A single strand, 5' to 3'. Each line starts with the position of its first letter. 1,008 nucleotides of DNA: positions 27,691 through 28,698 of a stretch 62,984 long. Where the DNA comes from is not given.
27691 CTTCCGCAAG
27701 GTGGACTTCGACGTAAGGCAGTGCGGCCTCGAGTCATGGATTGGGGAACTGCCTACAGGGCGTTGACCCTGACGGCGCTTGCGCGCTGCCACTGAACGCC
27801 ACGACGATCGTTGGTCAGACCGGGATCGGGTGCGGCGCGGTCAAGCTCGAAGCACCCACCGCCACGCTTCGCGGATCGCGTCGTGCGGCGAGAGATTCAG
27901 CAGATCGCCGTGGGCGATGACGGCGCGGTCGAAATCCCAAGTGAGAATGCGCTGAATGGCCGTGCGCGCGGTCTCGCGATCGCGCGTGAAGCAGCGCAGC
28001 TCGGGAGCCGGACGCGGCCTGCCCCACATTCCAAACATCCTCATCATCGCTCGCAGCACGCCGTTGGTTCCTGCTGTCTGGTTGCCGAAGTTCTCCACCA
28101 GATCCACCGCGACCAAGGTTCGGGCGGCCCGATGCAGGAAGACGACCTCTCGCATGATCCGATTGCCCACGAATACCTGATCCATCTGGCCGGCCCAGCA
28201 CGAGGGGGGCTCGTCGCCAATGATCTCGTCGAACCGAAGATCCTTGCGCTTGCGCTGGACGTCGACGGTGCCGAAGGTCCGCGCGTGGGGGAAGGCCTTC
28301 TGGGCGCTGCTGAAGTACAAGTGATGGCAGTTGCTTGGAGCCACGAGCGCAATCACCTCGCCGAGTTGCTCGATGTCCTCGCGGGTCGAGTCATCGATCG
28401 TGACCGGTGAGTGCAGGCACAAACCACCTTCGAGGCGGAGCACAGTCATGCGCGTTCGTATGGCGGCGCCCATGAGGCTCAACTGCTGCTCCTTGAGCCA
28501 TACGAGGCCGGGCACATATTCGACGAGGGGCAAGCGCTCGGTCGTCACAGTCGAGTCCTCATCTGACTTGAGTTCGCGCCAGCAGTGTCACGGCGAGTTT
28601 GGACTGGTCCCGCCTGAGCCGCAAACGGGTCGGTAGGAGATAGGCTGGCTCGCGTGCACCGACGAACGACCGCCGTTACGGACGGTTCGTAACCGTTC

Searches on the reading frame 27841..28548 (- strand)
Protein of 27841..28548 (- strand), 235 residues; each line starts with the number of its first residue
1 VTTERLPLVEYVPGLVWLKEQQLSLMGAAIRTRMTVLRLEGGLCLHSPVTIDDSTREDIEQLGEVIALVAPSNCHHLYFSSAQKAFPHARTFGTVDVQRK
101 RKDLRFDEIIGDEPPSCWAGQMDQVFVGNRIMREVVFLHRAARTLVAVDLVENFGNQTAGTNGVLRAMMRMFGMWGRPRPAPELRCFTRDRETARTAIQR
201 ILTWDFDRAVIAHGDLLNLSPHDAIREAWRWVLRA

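Call 3: search_protein_families(library=pfam, proteins=[window:27841-28548:-], max_evalue=1)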
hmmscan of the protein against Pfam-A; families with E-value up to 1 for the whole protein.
window:27841-28548:- (235 aa): 1 family
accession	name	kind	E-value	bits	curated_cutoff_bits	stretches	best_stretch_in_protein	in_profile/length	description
PF14234.11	DUF4336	-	5.2e-13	49.3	28.5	2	13-92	1-88/321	Domain of unknown function (DUF4336)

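Call 4: search_protein_families(library=padloc, proteins=[window:27841-28548:-], max_evalue=1)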
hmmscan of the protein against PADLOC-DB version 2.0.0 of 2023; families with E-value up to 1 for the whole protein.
window:27841-28548:- (235 aa): 0 families

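Call 5: search_protein_families(library=ncbifam, proteins=[window:27841-28548:-], max_evalue=1)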
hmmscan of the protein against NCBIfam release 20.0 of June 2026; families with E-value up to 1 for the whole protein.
window:27841-28548:- (235 aa): 0 families
